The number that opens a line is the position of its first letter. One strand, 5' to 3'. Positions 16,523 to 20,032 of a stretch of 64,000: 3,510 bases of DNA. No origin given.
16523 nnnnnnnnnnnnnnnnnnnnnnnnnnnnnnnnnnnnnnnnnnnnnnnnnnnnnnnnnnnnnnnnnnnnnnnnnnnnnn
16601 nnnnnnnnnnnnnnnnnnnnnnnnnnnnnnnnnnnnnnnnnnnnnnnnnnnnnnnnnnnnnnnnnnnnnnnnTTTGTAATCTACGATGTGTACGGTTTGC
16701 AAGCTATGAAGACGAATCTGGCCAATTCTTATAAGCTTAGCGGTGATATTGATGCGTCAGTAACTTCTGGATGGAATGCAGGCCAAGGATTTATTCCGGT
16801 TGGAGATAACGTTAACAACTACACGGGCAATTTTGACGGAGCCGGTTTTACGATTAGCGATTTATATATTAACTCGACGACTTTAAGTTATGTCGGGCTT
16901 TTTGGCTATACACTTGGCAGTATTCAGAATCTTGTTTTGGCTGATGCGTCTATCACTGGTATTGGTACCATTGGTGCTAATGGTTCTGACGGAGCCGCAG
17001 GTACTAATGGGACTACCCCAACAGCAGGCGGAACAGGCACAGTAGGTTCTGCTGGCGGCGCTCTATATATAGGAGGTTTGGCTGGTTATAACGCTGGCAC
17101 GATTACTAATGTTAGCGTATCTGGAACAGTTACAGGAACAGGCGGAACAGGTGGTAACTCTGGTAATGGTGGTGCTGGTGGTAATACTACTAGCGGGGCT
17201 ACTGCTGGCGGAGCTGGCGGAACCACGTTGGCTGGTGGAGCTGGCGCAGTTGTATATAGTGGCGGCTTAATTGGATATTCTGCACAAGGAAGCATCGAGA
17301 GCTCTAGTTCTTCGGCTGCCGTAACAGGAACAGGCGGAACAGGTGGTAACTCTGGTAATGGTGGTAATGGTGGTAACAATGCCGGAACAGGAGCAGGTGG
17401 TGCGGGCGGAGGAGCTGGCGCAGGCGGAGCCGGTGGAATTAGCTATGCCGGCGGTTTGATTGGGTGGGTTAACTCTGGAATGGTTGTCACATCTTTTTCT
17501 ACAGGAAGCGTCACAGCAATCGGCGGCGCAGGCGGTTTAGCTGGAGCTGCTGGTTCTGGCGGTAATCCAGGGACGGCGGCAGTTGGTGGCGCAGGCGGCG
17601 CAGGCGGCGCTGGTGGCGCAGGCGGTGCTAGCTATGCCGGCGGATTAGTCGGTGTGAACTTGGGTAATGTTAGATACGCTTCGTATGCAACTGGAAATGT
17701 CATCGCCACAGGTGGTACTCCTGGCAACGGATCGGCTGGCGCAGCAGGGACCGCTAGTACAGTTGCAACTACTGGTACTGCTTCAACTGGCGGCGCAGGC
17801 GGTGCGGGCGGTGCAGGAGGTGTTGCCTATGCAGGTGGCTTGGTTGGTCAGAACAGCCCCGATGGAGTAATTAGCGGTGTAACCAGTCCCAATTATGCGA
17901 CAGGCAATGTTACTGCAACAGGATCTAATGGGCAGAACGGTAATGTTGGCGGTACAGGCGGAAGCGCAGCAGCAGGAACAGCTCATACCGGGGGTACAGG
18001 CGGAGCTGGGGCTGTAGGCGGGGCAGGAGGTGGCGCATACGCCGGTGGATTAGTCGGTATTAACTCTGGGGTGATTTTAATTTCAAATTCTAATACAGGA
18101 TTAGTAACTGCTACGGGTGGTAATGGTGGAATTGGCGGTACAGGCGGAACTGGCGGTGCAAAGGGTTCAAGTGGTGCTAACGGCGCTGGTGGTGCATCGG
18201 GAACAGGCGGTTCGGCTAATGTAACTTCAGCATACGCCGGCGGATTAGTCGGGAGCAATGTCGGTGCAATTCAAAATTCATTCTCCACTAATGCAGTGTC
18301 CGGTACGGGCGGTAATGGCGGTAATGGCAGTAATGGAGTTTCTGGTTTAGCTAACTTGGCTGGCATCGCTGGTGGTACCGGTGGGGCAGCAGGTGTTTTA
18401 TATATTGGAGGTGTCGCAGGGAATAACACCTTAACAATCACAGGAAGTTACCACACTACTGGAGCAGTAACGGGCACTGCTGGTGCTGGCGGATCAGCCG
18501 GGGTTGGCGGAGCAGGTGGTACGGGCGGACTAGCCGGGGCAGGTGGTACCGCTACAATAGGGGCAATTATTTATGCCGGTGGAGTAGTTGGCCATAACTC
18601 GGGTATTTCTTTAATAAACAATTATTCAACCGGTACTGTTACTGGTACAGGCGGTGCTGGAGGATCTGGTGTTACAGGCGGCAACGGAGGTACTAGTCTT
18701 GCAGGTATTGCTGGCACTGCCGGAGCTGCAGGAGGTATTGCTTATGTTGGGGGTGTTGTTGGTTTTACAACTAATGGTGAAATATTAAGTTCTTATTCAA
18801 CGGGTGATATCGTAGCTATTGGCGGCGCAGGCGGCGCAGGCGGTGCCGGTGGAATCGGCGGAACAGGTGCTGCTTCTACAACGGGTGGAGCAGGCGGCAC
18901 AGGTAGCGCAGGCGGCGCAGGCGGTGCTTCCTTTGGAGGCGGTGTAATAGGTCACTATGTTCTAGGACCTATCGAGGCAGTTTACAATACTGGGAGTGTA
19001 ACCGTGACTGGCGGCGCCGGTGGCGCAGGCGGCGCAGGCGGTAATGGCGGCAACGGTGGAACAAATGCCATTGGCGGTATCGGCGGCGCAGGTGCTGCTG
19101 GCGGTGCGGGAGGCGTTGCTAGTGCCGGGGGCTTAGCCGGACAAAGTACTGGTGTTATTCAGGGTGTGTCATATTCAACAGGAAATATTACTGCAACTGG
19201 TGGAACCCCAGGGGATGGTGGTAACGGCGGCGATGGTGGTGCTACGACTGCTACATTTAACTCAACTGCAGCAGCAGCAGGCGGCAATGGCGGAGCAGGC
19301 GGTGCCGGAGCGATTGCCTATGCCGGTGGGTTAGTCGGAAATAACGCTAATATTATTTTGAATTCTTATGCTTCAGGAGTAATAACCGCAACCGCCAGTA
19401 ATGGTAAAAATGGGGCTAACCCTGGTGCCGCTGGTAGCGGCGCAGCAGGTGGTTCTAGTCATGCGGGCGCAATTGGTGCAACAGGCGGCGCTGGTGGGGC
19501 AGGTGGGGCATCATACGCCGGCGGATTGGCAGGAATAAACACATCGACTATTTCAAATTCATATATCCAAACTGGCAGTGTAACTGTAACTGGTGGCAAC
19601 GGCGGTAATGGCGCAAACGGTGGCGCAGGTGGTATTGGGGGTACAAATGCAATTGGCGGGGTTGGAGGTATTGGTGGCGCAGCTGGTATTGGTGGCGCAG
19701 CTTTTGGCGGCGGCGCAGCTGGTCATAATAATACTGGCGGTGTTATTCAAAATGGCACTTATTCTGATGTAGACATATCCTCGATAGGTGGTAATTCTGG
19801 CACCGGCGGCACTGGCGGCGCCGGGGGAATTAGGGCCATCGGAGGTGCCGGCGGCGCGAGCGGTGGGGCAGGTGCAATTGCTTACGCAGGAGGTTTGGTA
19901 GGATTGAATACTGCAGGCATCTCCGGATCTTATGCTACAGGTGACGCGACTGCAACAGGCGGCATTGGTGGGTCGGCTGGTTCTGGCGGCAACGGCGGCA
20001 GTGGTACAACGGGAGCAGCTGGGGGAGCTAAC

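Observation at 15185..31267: A 5,360-aa giant surface protein with a composite GLUG-repeat / FN3 / C-terminal-repeat architecture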

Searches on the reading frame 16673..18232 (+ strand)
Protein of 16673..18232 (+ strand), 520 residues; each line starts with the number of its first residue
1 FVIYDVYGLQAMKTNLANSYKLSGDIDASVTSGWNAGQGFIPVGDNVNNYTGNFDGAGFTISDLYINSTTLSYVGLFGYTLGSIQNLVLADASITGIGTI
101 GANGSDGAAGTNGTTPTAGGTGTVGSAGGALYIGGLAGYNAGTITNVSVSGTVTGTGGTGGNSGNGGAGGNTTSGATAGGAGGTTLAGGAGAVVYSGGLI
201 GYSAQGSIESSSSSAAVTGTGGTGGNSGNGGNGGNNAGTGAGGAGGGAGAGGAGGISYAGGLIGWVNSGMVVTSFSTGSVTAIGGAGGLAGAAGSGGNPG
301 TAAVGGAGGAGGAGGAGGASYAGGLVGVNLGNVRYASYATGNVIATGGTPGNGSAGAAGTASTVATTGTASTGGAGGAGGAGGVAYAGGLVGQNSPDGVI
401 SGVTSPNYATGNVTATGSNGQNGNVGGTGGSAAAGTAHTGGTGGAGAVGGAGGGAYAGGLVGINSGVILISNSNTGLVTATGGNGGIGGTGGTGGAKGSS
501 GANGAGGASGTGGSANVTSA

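Call 47: predict_structure(alignment_id=A6)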
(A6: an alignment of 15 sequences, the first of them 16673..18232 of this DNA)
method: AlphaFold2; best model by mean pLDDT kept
length: 520 residues; sequences in the alignment: 15
mean_pLDDT: 68.4   pTM: 0.71
mean pLDDT of the five models: 68.4, 68.2, 66.7, 65.5, 65.4
residues with pLDDT >= 90: 89; 70-90: 184; 50-70: 156; < 50: 91
segments of 3 or more residues with pLDDT < 50: 1-71, 272-274, 397-405, 469-471
pLDDT, mean of each block of 10 residues (from residue 1): 23 32 41 27 27 27 33 56 59 72 93 90 88 67 64 85 94 78 91 80 55 75 93 82 86 90 61 62 94 83 74 90 71 56 89 82 57 80 83 53 49 86 78 56 77 78 52 66 80 59 67 65
secondary structure, 60 per line:
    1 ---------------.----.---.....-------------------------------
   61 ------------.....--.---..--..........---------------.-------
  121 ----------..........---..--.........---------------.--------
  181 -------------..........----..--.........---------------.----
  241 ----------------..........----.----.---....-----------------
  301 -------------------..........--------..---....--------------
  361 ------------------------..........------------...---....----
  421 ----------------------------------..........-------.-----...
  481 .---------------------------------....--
elements in order: E25-29 E73-77 E88-97 E131-140 E148-156 E194-203 E212-220 E257-266 E280-283 E320-329 E343-346 E385-394 E407-409 E413-416 E455-464 E478-481 E515-518

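Call 71: fold_search(model_id=the predicted structure, library=pdb)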
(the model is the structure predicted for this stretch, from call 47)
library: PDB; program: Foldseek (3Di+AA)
matches with E <= 10: 131; with E <= 0.001: 0
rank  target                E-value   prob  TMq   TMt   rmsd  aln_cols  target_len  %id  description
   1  7jjv_B                2.2e-03  0.54  0.09  0.28  22.2       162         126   30  Crystal waters on the nine polyproline type II helical bundle springtail antifreeze protein from Granisotoma rainieri  (released 2021-01-27)
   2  7jjv_A                5.2e-03  0.82  0.10  0.39  14.0       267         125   22  Crystal waters on the nine polyproline type II helical bundle springtail antifreeze protein from Granisotoma rainieri  (released 2021-01-27)
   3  4nk8                  1.9e-01  0.02  0.08  0.09  26.7       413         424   10  Crystal Structure of the periplasmic alginate epimerase AlgG D317A mutant (released 2014-01-15)
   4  7w1d_H                3.1e-01  0.01  0.07  0.06  26.8       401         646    9  Crystal structure of Klebsiella pneumoniae K1 capsule-specific polysaccharide lyase in a C2 crystal form (released 2022-05-18)
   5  6nw9_B                3.8e-01  0.01  0.06  0.06  25.7       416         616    8  CRYSTAL STRUCTURE OF A TAILSPIKE PROTEIN 3 (TSP3, ORF212) FROM ESCHERICHIA COLI O157:H7 BACTERIOPHAGE CBA120 (released 2019-06-05)
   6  5w6p_D                3.8e-01  0.01  0.06  0.05  26.0       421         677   10  Crystal structure of Bacteriophage CBA120 tailspike protein 2 enzymatically active domain (TSP2dN, orf211) (released 2018-10-24)
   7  2x3h_A                4.0e-01  0.01  0.07  0.07  28.3       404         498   11  COLIPHAGE K5A LYASE (released 2010-06-02)
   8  5w6p_A                4.2e-01  0.01  0.05  0.05  25.8       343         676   10  Crystal structure of Bacteriophage CBA120 tailspike protein 2 enzymatically active domain (TSP2dN, orf211) (released 2018-10-24)
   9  5w6f_A                4.7e-01  0.01  0.07  0.07  24.7       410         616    9  Crystal structure of Bacteriophage CBA120 tailspike protein 3 (TSP3, orf212) (released 2018-10-24)
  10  3bog_A                4.9e-01  0.23  0.08  0.37   8.7        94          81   31  Snow Flea Antifreeze Protein Quasi-racemate (released 2008-09-23)
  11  2pne                  4.9e-01  0.08  0.06  0.28  17.9       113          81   26  Crystal Structure of the Snow Flea Antifreeze Protein (released 2008-04-29)
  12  8jaz_A                4.9e-01  0.01  0.08  0.08  25.6       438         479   10  Structure of the alginate epimerase/lyase complexed with di-mannuronic acid (released 2024-05-08)
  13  4ru4_B                5.4e-01  0.01  0.06  0.06  28.6       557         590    8  Crystal structure of the tailspike protein gp49 from Pseudomonas phage LKA1 (released 2015-11-18)
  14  7usl_C                5.4e-01  0.00  0.05  0.04  33.6       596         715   10  Integrin alphaM/beta2 ectodomain in complex with adenylate cyclase toxin RTX751 and M1F5 Fab (released 2022-08-17)
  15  7akv_G                7.4e-01  0.01  0.07  0.08  30.2       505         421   12  The cryo-EM structure of the Vag8-C1 inhibitor complex (released 2021-06-16)
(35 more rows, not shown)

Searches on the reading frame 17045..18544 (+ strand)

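Call 7: search_protein_families(library=pfam, proteins=[window:17045-18544:+], max_evalue=10)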
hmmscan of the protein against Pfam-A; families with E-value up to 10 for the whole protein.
window:17045-18544:+ (500 aa): 1 family
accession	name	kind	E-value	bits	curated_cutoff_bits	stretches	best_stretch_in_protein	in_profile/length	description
PF07581.17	Glug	-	2e-06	28.3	20.5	6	5-30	1-28/28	The GLUG motif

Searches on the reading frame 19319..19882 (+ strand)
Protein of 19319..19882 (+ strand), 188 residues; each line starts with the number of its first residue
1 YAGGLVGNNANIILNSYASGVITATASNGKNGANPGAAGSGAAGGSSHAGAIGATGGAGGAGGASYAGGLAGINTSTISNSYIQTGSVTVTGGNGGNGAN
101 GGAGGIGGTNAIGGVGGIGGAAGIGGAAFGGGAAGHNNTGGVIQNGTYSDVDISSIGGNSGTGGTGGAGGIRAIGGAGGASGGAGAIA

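Call 80: find_homologous_proteins(query=window:19319-19882:+, max_evalue=0.00001)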
Query window:19319-19882:+ (188 aa): 2 proteins with E <= 0.00001 among 8000 candidates.
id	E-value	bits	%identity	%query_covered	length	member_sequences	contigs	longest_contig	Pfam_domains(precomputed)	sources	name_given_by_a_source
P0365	2.5e-12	65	46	44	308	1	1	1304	PF00534.27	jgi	jgi:hypothetical protein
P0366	5.4e-10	58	51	19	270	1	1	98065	-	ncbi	-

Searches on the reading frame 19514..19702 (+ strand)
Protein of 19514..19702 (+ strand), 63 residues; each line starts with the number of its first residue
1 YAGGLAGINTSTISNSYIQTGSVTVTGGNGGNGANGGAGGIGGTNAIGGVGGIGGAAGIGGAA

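Call 78: search_protein_representatives(alignment_id=A8)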
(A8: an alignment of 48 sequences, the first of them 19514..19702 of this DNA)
Query: 48 sequences, 63 profile positions. Proteins with E-value up to 0.001 (for the whole library): 17148; up to 1e-10: 7169; up to 1e-30: 768. The best 150 are listed.
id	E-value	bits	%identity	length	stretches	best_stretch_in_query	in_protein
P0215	1.7e-159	534.6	-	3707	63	2-29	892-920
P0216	3.1e-148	498.5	-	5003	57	2-29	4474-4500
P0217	1.4e-141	477.2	-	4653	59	1-25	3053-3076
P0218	2.4e-138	466.8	-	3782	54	1-42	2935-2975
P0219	1.0e-135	458.4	-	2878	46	2-30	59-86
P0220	3.5e-134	453.5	-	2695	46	1-28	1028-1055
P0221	1.8e-124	422.4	-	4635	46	2-31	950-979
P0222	4.9e-109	372.9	-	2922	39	2-34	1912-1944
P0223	2.7e-106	364.1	-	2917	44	2-28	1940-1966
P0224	4.4e-104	357.1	-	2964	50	1-40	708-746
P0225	1.8e-103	355.1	-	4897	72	2-28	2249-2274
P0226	2.7e-102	351.3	-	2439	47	2-28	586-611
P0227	7.1e-100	343.6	-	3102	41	2-29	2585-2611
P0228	1.6e-98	339.2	-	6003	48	1-25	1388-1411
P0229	2.6e-96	332.2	-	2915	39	2-31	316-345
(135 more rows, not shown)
